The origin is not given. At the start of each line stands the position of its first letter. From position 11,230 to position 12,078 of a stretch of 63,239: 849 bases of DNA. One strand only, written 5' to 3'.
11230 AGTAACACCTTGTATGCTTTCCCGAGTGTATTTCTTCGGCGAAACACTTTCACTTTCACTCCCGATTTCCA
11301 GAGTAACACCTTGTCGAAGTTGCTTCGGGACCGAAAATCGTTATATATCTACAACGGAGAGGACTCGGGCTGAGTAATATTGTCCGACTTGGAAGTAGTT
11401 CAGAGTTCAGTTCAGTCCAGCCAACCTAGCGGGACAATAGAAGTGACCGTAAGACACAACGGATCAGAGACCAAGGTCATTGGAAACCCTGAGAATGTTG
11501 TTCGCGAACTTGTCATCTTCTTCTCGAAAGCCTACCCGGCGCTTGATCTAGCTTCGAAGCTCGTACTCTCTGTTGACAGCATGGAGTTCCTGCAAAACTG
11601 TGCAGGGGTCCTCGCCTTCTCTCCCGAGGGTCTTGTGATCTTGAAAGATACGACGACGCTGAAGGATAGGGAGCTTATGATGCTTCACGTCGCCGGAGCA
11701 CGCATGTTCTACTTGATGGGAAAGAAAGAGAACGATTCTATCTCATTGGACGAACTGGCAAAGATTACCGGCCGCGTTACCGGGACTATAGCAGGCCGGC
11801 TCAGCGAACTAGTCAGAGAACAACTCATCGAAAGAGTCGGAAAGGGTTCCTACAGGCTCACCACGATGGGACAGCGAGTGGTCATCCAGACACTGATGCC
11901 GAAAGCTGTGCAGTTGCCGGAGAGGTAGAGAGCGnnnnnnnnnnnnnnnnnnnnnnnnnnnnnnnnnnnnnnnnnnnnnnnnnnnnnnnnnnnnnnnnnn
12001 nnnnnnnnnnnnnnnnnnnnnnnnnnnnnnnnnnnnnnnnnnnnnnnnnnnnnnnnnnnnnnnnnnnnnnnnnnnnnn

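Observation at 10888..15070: Orphan NurA-HerA pair in an operon with two paralogous wHTH proteins and a divergent small wHTH gene: candidate uncharacterised DNA-processing or defence module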

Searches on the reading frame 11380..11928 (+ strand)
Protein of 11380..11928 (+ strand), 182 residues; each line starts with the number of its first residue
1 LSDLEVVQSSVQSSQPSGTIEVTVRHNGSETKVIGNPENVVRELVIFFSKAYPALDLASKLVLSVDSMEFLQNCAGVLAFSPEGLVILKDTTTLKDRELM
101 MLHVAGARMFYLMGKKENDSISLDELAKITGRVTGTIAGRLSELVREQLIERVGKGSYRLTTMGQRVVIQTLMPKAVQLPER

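Call 4: search_protein_families(library=pfam, proteins=[window:11380-11928:+], max_evalue=1)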
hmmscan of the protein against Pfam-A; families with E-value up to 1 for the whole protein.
window:11380-11928:+ (182 aa): 7 families
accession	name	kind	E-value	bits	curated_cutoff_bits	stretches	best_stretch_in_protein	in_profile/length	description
PF25213.1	HVO_A0261_N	-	0.00017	21.8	35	1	120-168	24-71/86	HVO_A0261 N-terminal domain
PF13412.12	HTH_24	-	0.0045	17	21.9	1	117-151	14-48/48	Winged helix-turn-helix DNA-binding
PF01047.28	MarR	-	0.021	15.2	24.6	1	116-152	13-49/59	MarR family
PF25212.1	HVO_A0114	-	0.03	14.6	27.6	1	117-157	33-73/84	HVO_A0114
PF14338.12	Mrr_N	-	0.17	12.4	29.5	1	141-168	58-85/87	Mrr N-terminal domain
PF13338.12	AbiEi_4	-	0.19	12.3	25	1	141-161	29-49/49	Transcriptional regulator, AbiEi antitoxin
PF13545.12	HTH_Crp_2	-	0.19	12.1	27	1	120-159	22-60/70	Crp-like helix-turn-helix domain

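Call 5: search_protein_families(library=padloc, proteins=[window:11380-11928:+], max_evalue=1)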
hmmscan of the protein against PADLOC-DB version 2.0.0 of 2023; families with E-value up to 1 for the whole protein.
window:11380-11928:+ (182 aa): 11 families
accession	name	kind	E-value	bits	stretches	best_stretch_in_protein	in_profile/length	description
PDLC01879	CARF3--CARF_TM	-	3.3e-06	24.9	1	107-168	159-217/222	-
PDLC01850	CARF3--CARF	-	6.1e-05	21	1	98-168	137-208/209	-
PDLC02267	AbiEi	-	0.00047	17.7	1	107-172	7-72/252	AbiEi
PDLC02225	AbiEi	-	0.0039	14.9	1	140-177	34-72/198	AbiEi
PDLC02258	AbiEi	-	0.0041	15.3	1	138-173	33-68/196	AbiEi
PDLC01434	CasR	-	0.0062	14.4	1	119-165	140-187/191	"CAS-I,CAS-II,CAS-III,CAS-IV,CAS-V,CAS-VI; associated_signaling"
PDLC02235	AbiEi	-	0.0069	14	1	119-162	16-64/240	AbiEi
PDLC01044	Csa3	-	0.014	13.3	1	109-167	138-193/194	Type I-A associated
PDLC02232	AbiEi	-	0.014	13.2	1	115-162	15-62/177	AbiEi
PDLC02226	AbiEi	-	0.026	12.4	1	135-165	32-61/202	AbiEi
PDLC02248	AbiEi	-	0.046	11.4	1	135-177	27-71/198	AbiEi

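Call 6: search_protein_families(library=ncbifam, proteins=[window:11380-11928:+], max_evalue=1)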
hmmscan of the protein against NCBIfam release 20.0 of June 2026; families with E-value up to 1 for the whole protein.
window:11380-11928:+ (182 aa): 1 family
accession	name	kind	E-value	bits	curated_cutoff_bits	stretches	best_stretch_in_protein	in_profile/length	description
NF053660.1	ORF80_fam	equivalog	0.028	14.3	95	1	112-152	10-48/70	ORF80 family leucine zipper DNA-binding protein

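Call 11: find_homologous_proteins(query=window:11380-11928:+, max_evalue=0.001)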
Query window:11380-11928:+ (182 aa): 252 proteins with E <= 0.001 among 450 candidates; the best 120 are listed.
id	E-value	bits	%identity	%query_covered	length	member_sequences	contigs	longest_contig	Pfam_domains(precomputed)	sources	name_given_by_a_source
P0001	3.8e-103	360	94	100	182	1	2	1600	-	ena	-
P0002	5.2e-103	360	94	100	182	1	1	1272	-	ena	-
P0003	6.1e-103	359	92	100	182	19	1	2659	-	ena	-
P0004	1.6e-102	358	94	100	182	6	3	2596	-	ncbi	-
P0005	6.4e-102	356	92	100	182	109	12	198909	-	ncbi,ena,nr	ncbi:hypothetical protein E6H32_05245 [Candidatus Bathyarchaeota archaeon]|nr:MAG: hypothetical prot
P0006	1.4e-101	355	92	100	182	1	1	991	-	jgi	-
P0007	1.5e-101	355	92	100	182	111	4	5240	-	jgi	-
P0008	1.8e-101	355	92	100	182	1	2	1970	-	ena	-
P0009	3.7e-101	354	93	100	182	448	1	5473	-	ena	-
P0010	4.6e-101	353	92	100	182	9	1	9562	-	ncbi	-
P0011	2.2e-100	351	91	100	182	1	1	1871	-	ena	-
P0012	1.5e-99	348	88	100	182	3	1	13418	-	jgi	jgi:hypothetical protein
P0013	1.6e-99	348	90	100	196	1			-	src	-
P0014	1.9e-99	348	90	100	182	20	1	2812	-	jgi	jgi:hypothetical protein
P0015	4.5e-99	347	91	100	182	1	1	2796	-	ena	-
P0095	1.7e-69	251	63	100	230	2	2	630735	-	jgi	jgi:hypothetical protein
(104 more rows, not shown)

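Call 13: find_encoding_contigs(protein=P0095, flank=10000, max_places=3)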
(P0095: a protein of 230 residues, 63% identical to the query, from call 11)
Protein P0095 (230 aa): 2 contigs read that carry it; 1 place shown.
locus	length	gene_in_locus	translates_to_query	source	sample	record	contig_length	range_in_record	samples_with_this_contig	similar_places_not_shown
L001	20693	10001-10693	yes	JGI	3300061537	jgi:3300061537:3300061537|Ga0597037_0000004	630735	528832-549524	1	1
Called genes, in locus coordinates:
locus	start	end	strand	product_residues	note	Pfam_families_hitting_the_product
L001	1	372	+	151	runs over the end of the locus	-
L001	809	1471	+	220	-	-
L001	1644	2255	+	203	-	PF18911:PKD_4, PF00801:PKD (weak), PF18981:InlK_D3 (faint), PF00801:PKD (weak), PF18911:PKD_4 (weak)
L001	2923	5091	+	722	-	PF01835:MG2 (faint), PF06745:ATPase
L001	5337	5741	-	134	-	-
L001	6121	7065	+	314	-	PF01637:ATPase_2, PF21100:WHD_MCM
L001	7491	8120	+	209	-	PF00230:MIP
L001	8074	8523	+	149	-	PF01451:LMWPc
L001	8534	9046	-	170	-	PF00924:MS_channel_2nd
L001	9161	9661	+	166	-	-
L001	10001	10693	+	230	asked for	-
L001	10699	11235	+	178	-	-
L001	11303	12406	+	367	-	PF09376:NurA (weak)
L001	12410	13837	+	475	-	PF01935:DUF87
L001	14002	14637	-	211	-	PF01963:TraB_PrgY_gumN (faint)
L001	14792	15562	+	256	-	PF23435:DUF7121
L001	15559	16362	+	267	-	PF01048:PNP_UDP_1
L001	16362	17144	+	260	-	PF01255:Prenyltransf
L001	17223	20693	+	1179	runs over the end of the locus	PF02463:SMC_N, PF13175:AAA_15, PF13304:AAA_21 (weak), PF13476:AAA_23, PF13555:AAA_29 (weak), PF04108:ATG17_like (weak), PF06470:SMC_hinge, PF13304:AAA_21 (weak), +2 more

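Call 14: find_encoding_contigs(protein=P0005, flank=10000, max_places=3)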
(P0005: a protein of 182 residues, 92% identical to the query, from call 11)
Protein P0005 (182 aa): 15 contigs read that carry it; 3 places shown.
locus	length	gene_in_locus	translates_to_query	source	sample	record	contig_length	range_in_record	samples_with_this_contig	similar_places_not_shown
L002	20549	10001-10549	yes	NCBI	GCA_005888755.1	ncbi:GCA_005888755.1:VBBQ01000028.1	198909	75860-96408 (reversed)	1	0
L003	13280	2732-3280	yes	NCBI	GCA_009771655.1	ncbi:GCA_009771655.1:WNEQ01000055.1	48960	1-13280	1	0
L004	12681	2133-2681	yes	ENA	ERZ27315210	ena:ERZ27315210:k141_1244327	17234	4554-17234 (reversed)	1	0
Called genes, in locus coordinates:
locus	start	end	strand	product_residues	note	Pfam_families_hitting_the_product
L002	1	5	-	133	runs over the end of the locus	PF04075:F420H2_quin_red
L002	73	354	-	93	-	-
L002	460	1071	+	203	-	PF13302:Acetyltransf_3, PF13420:Acetyltransf_4, PF00583:Acetyltransf_1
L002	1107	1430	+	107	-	PF00254:FKBP_C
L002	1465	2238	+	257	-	-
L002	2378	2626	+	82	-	-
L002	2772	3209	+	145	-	-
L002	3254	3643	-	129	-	PF14581:SseB_C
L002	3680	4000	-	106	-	-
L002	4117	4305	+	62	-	-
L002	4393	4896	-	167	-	PF09970:DUF2204 (faint)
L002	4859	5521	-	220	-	-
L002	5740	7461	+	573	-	-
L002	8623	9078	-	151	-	PF00190:Cupin_1 (weak), PF02311:AraC_binding (weak), PF07883:Cupin_2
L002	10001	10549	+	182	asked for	-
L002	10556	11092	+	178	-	-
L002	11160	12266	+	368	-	-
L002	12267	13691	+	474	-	PF01935:DUF87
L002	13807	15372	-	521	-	PF00291:PALP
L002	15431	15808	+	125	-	-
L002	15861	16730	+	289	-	PF00175:NAD_binding_1, PF10418:DHODB_Fe-S_bind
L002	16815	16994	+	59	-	PF04758:Ribosomal_S30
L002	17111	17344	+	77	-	-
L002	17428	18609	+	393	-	PF13506:Glyco_transf_21, PF00535:Glycos_transf_2, PF10111:Glyco_tranf_2_2 (weak), PF13641:Glyco_tranf_2_3, PF13632:Glyco_trans_2_3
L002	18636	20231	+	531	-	PF23613:ELP3_N, PF04055:Radical_SAM, PF16199:Radical_SAM_C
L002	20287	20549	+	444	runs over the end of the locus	PF18195:GatD_N, PF00710:Asparaginase, PF17763:Asparaginase_C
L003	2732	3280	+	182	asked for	-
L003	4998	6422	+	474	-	PF01935:DUF87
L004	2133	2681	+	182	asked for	-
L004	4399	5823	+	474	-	PF01935:DUF87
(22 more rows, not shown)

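Call 30: find_homologous_proteins(query=L002:12267-13691:+, max_evalue=0.001)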
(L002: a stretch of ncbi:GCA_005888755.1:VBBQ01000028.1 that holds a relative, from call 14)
Query L002:12267-13691:+ (474 aa): 2677 proteins with E <= 0.001 among 8000 candidates; the best 120 are listed.
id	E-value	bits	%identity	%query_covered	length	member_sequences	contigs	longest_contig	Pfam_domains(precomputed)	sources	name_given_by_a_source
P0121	0.0e+0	1055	100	100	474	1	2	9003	PF01935.24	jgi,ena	-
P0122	0.0e+0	1054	100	100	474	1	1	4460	PF01935.24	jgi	-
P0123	0.0e+0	1053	100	100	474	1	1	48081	PF01935.24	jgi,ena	-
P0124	0.0e+0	1049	99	100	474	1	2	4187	PF01935.24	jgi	jgi:DNA helicase HerA-like ATPase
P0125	0.0e+0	1049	99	100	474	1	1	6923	PF01935.24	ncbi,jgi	-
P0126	0.0e+0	1049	99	100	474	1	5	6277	PF01935.24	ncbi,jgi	-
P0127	0.0e+0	1048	99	100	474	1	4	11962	PF01935.24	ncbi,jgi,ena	-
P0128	0.0e+0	1048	99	100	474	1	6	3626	PF01935.24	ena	-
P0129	0.0e+0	1048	99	100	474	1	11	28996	PF01935.24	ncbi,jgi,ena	jgi:DNA helicase HerA-like ATPase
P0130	0.0e+0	1048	99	100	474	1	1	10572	PF01935.24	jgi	-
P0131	0.0e+0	1048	99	100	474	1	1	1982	PF01935.24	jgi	jgi:DNA helicase HerA-like ATPase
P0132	0.0e+0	1048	99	100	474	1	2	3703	PF01935.24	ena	-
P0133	0.0e+0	1048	99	100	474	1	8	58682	PF01935.24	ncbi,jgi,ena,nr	ncbi:MAG: hypothetical protein AUI93_06580 [Crenarchaeota archaeon 13_1_40CM_3_52_10]|nr:MAG: hypoth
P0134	0.0e+0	1048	99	100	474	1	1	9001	PF01935.24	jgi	jgi:DNA helicase HerA-like ATPase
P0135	0.0e+0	1047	99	100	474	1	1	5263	PF01935.24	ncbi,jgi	-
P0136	0.0e+0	1047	99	100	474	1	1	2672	PF01935.24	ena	-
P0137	0.0e+0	1047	99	100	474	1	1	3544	PF01935.24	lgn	-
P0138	0.0e+0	1047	99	100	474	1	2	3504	PF01935.24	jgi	-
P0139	0.0e+0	1047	99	100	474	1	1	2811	PF01935.24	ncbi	-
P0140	0.0e+0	1047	99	100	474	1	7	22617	PF01935.24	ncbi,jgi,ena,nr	ncbi:MAG: hypothetical protein AUF79_13490 [Crenarchaeota archaeon 13_1_20CM_2_51_8]|nr:MAG: hypothe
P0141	0.0e+0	1047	99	100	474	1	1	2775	PF01935.24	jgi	jgi:uncharacterized protein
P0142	0.0e+0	1047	99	100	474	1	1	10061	PF01935.24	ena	-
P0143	0.0e+0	1047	99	100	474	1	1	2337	PF01935.24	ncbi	-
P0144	0.0e+0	1046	99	100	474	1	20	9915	PF01935.24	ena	-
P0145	0.0e+0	1046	99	100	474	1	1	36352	PF01935.24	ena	-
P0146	0.0e+0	1046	99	100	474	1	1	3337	PF01935.24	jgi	-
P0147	0.0e+0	1046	99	100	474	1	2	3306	PF01935.24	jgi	-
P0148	0.0e+0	1046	99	100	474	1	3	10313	PF01935.24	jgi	jgi:DNA helicase HerA-like ATPase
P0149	0.0e+0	1046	99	100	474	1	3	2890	PF01935.24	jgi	jgi:DNA helicase HerA-like ATPase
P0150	0.0e+0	1046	99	100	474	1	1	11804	PF01935.24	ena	-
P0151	0.0e+0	1046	99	100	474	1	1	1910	PF01935.24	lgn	-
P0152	0.0e+0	1046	99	100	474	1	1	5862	PF01935.24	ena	-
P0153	0.0e+0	1046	99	100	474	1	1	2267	PF01935.24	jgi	-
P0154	0.0e+0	1046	99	100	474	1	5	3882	PF01935.24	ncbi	-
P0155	0.0e+0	1046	99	100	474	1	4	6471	PF01935.24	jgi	jgi:DNA helicase HerA-like ATPase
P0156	0.0e+0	1045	99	100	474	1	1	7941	PF01935.24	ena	-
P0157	0.0e+0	1045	99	100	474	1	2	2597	PF01935.24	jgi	jgi:DNA helicase HerA-like ATPase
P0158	0.0e+0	1045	99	100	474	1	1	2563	PF01935.24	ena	-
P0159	0.0e+0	1045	99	100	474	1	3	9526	PF01935.24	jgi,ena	-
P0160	0.0e+0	1045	99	100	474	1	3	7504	PF01935.24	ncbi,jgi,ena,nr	ncbi:ATP-binding protein [Candidatus Bathyarchaeota archaeon]|nr:MAG: ATP-binding protein [Candidatu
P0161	0.0e+0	1045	99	100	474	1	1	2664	PF01935.24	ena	-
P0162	0.0e+0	1045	99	100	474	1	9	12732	PF01935.24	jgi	-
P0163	0.0e+0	1045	99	100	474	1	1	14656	PF01935.24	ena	-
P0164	0.0e+0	1045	99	100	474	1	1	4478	PF01935.24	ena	-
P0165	0.0e+0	1045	98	100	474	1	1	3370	PF01935.24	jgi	-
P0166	0.0e+0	1045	99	100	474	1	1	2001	PF01935.24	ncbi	-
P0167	0.0e+0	1045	99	100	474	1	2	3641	PF01935.24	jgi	-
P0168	0.0e+0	1044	99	100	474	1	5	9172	PF01935.24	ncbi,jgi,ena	jgi:DNA helicase HerA-like ATPase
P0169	0.0e+0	1044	99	100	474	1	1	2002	PF01935.24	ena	-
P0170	0.0e+0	1044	99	100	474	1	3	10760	PF01935.24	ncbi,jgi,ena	-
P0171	0.0e+0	1044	98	100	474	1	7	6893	PF01935.24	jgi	jgi:DNA helicase HerA-like ATPase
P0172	0.0e+0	1044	98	100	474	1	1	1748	PF01935.24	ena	-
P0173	0.0e+0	1044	99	100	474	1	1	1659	PF01935.24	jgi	jgi:DNA helicase HerA-like ATPase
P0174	0.0e+0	1044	99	100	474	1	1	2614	PF01935.24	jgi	jgi:DNA helicase HerA-like ATPase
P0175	0.0e+0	1044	98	100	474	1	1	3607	PF01935.24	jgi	-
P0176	0.0e+0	1044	99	100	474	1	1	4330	PF01935.24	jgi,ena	-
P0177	0.0e+0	1044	98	100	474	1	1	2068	PF01935.24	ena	-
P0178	0.0e+0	1044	99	100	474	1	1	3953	PF01935.24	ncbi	-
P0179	0.0e+0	1044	98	100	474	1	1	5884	PF01935.24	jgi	jgi:DNA helicase HerA-like ATPase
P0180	0.0e+0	1043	98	100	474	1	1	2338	PF01935.24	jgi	jgi:uncharacterized protein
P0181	0.0e+0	1043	99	100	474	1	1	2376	PF01935.24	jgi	-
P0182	0.0e+0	1043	99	100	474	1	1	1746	PF01935.24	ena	-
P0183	0.0e+0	1043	98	100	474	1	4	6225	PF01935.24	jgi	jgi:DNA helicase HerA-like ATPase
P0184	0.0e+0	1043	99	100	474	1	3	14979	PF01935.24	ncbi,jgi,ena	-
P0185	0.0e+0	1043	99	100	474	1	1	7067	PF01935.24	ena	-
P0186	0.0e+0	1043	98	100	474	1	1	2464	PF01935.24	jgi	-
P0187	0.0e+0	1043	98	100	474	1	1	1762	PF01935.24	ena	-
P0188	0.0e+0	1043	98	100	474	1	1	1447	PF01935.24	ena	-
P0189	0.0e+0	1043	98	100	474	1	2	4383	PF01935.24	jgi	-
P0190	0.0e+0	1043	98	100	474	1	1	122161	PF01935.24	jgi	jgi:DNA helicase HerA-like ATPase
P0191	0.0e+0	1043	98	100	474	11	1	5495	PF01935.24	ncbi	-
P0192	0.0e+0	1043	98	100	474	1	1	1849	PF01935.24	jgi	jgi:DNA helicase HerA-like ATPase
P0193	0.0e+0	1043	98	100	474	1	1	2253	PF01935.24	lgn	-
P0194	0.0e+0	1043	99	100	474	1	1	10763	PF01935.24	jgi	jgi:DNA helicase HerA-like ATPase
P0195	0.0e+0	1043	99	100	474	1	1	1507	PF01935.24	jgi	-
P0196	0.0e+0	1043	98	100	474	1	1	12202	PF01935.24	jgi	-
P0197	0.0e+0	1043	98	100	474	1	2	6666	PF01935.24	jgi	jgi:DNA helicase HerA-like ATPase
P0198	0.0e+0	1043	98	100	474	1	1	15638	PF01935.24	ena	-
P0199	0.0e+0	1043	98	100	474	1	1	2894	PF01935.24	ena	-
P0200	0.0e+0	1042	98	100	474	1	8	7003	PF01935.24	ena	-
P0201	0.0e+0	1042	99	100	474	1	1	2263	PF01935.24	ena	-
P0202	0.0e+0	1042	98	100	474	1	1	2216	PF01935.24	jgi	-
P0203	0.0e+0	1042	98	100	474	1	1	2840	PF01935.24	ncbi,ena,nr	ncbi:MAG TPA: DUF87 domain-containing protein [Candidatus Sulfotelmatobacter sp.]|nr:DUF87 domain-co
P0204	0.0e+0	1042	98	100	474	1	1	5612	PF01935.24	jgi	jgi:DNA helicase HerA-like ATPase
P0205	0.0e+0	1042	98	100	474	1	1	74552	PF01935.24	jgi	jgi:DNA helicase HerA-like ATPase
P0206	0.0e+0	1042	98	100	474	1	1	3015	PF01935.24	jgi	jgi:DNA helicase HerA-like ATPase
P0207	0.0e+0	1042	98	100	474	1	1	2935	PF01935.24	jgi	-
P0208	0.0e+0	1042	98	100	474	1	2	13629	PF01935.24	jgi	jgi:DNA helicase HerA-like ATPase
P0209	0.0e+0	1042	98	100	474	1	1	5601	PF01935.24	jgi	-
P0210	0.0e+0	1042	98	100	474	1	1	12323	PF01935.24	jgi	jgi:DNA helicase HerA-like ATPase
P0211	0.0e+0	1041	98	100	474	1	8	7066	PF01935.24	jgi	-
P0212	0.0e+0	1041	98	100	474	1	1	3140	PF01935.24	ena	-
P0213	0.0e+0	1041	98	100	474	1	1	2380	PF01935.24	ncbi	-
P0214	0.0e+0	1041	98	100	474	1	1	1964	PF01935.24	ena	-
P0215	0.0e+0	1040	98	100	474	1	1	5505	PF01935.24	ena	-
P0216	0.0e+0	1040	98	100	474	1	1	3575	PF01935.24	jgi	-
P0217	0.0e+0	1040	98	100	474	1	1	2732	PF01935.24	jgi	jgi:DNA helicase HerA-like ATPase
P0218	0.0e+0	1039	98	100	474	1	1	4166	PF01935.24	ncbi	-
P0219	0.0e+0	1039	98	100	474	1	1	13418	PF01935.24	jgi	jgi:DNA helicase HerA-like ATPase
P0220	0.0e+0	1039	98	100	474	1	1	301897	PF01935.24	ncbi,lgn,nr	ncbi:MAG TPA: DUF87 domain-containing protein [Candidatus Bathyarchaeia archaeon]|nr:DUF87 domain-co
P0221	0.0e+0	1039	98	100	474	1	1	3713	PF01935.24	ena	-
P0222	0.0e+0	1039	98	100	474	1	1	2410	PF01935.24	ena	-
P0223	0.0e+0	1039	98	100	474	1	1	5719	PF01935.24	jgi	jgi:DNA helicase HerA-like ATPase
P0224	0.0e+0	1039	98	100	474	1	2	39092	PF01935.24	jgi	jgi:uncharacterized protein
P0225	0.0e+0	1039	98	100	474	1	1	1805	PF01935.24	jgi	-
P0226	0.0e+0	1038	98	100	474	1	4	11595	PF01935.24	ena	-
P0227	0.0e+0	1038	98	100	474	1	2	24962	PF01935.24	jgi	jgi:DNA helicase HerA-like ATPase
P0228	0.0e+0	1038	98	100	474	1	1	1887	PF01935.24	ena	-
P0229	0.0e+0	1038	98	100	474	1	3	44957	PF01935.24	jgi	jgi:DNA helicase HerA-like ATPase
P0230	0.0e+0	1038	98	100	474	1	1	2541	PF01935.24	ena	-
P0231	0.0e+0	1038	98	100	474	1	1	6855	PF01935.24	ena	-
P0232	0.0e+0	1038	98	100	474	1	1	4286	PF01935.24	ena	-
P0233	0.0e+0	1038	98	100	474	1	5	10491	PF01935.24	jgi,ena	-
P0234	0.0e+0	1038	98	100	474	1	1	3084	PF01935.24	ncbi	-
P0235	0.0e+0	1037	98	100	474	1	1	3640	PF01935.24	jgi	-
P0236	0.0e+0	1037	98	100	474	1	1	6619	PF01935.24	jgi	-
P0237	0.0e+0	1037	98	100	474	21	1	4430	PF01935.24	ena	-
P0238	0.0e+0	1037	98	100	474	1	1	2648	PF01935.24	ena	-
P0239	0.0e+0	1037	98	100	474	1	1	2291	PF01935.24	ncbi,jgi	-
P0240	0.0e+0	1037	98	100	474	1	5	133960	PF01935.24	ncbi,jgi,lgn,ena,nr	ncbi:ATP-binding protein [Candidatus Bathyarchaeota archaeon]|nr:MAG: ATP-binding protein [Candidatu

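Call 31: predict_structure(alignment_id=A2)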
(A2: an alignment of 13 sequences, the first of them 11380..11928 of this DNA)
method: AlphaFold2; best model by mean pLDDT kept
length: 182 residues; sequences in the alignment: 13
mean_pLDDT: 69.1   pTM: 0.54
mean pLDDT of the five models: 69.1, 68.0, 64.7, 62.8, 46.8
residues with pLDDT >= 90: 21; 70-90: 82; 50-70: 44; < 50: 35
segments of 3 or more residues with pLDDT < 50: 1-16, 55-67, 80-82
pLDDT, mean of each block of 10 residues (from residue 1): 35 54 74 76 70 47 45 54 52 78 83 79 88 85 93 88 81 66 47
secondary structure, 60 per line:
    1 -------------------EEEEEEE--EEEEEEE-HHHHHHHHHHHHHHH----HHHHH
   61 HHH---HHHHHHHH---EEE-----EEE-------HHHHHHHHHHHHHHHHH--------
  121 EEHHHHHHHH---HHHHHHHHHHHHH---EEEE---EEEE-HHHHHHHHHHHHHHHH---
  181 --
elements in order: E20-26 E29-35 H37-51 H56-63 H67-74 E78-80 E86-88 H96-112 H123-130 H134-146 E150-153 E157-160 H162-177

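Call 36: fold_search(model_id=the predicted structure, library=pdb)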
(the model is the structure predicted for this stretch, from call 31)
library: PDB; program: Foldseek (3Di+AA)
matches with E <= 10: 1557; with E <= 0.001: 0
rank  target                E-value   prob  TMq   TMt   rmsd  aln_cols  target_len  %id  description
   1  5l9u_N                5.4e-03  0.91  0.26  0.09  22.0       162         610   20  Model of human Anaphase-promoting complex/Cyclosome (APC/C-CDH1) with a cross linked Ubiquitin variant-substrate-UBE2C (released 2016-09-14)
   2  7wze_A                1.0e-02  1.00  0.33  0.37   4.5        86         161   26  Structure of Transcriptional regulator from Bacillus subtilis (strain 168) (released 2022-04-20)
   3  5w1e                  1.1e-02  0.87  0.29  0.12  12.1       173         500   16  PobR in complex with PHB (released 2017-12-13)
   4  22oz_B                1.1e-02  0.99  0.34  0.38  14.7       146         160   18  Structural insights into HpaR-mediated recognition of hrpX and hrpG in Xanthomonas campestris pv. campestris (released 2026-03-11)
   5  22oz_F                1.1e-02  0.96  0.31  0.35  15.7       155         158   15  Structural insights into HpaR-mediated recognition of hrpX and hrpG in Xanthomonas campestris pv. campestris (released 2026-03-11)
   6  2zcw                  1.1e-02  0.93  0.29  0.27  13.5       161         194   16  Crystal Structure of TTHA1359, a Transcriptional Regulator, CRP/FNR family from Thermus thermophilus HB8 (released 2007-12-04)
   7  2hkx_A                1.3e-02  0.82  0.32  0.27  14.9       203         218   14  Structure of CooA mutant (N127L/S128L) from Carboxydothermus hydrogenoformans (released 2007-03-06)
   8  8ylg_B                1.4e-02  0.97  0.32  0.36  16.1       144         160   17  Crystal structure of Burkholderia thailandensis MftR in complex with operator DNA (released 2024-11-13)
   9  8ylg_A                1.4e-02  0.97  0.32  0.36  16.0       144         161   17  Crystal structure of Burkholderia thailandensis MftR in complex with operator DNA (released 2024-11-13)
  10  3vb2_B                1.5e-02  1.00  0.32  0.42   4.0        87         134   18  Crystal Structure of the Reduced Form of MarR from E.coli (released 2013-01-30)
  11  9mug                  1.5e-02  0.89  0.25  0.29  16.9       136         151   15  Structure of Schistosoma mansoni Hop1 chromatin binding region (released 2025-08-13)
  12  4a2u_F                1.5e-02  0.84  0.29  0.24  16.3       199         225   12  CRP(CAP) from Myco. Tuberculosis, with cAMP (released 2012-10-10)
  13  3i59_A                1.5e-02  0.51  0.23  0.20  17.5       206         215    9  Crystal structure of MtbCRP in complex with N6-cAMP (released 2009-09-08)
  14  6pcp_A                1.5e-02  0.99  0.30  0.37   9.4       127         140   14  Mechanism for regulation of DNA binding of Bordetella bronchiseptica BpsR by 6-hydroxynicotinic acid (released 2019-11-06)
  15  3mzh_A                1.5e-02  0.77  0.28  0.23  16.2       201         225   12  Crystal structure of cAMP receptor protein from mycobacterium tuberculosis in complex with cAMP and its DNA binding el (released 2011-06-08)
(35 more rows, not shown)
